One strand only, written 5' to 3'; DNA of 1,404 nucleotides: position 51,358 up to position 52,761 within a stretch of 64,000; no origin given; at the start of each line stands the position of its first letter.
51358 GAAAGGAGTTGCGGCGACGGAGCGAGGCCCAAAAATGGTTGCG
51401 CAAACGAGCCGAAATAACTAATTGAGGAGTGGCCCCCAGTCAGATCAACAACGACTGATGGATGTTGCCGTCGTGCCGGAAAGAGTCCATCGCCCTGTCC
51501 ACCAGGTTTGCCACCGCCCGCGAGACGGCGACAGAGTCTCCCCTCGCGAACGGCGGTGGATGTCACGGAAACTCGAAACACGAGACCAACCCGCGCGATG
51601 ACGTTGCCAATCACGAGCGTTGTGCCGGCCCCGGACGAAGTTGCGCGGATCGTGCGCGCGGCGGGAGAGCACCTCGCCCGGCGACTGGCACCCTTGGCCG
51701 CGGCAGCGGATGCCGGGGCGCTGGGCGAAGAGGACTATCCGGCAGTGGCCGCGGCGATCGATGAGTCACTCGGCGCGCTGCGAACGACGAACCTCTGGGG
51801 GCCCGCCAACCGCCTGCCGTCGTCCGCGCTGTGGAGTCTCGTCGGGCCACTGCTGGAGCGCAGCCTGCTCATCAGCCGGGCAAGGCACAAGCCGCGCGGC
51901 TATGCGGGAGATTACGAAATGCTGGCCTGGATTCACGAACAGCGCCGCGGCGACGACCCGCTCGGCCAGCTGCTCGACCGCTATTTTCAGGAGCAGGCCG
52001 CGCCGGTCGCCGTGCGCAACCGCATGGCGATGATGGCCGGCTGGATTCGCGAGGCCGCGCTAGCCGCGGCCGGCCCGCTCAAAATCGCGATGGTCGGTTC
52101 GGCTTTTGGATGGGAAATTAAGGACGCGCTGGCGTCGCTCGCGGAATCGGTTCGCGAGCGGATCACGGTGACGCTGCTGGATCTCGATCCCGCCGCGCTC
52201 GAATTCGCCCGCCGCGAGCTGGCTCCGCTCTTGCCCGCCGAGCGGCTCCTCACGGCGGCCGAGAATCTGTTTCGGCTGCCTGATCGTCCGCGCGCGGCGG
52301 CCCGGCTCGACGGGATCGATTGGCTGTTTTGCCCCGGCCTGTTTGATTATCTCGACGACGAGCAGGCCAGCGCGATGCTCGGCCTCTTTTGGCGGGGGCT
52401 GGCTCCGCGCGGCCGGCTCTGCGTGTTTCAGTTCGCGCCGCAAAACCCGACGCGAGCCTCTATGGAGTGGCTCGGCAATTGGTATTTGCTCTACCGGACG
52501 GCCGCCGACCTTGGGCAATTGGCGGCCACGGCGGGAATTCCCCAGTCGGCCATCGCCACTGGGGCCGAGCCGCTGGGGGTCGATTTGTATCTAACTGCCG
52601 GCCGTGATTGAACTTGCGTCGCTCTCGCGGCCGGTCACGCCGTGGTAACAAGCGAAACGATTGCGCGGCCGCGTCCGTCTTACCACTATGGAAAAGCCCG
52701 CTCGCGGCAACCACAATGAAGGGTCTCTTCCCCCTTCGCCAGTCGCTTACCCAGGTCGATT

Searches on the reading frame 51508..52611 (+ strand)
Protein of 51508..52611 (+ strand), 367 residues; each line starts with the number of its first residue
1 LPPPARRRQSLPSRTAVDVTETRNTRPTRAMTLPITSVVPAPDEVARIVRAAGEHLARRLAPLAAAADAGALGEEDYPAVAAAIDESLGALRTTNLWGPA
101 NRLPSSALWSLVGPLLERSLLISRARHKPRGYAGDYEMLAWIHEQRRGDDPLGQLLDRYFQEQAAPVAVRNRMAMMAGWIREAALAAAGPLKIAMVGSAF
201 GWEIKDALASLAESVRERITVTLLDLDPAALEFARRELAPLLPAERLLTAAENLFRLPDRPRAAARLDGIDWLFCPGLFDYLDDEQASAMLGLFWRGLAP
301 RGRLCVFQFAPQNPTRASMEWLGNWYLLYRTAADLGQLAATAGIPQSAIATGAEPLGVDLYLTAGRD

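Call 74: search_protein_families(library=pfam, proteins=[window:51508-52611:+], max_evalue=0.001)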
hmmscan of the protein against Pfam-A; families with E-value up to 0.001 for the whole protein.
window:51508-52611:+ (367 aa): 1 family
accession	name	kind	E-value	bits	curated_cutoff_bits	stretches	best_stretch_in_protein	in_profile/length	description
PF08242.18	Methyltransf_12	-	0.00063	20.9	30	0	208-304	11-98/98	Methyltransferase domain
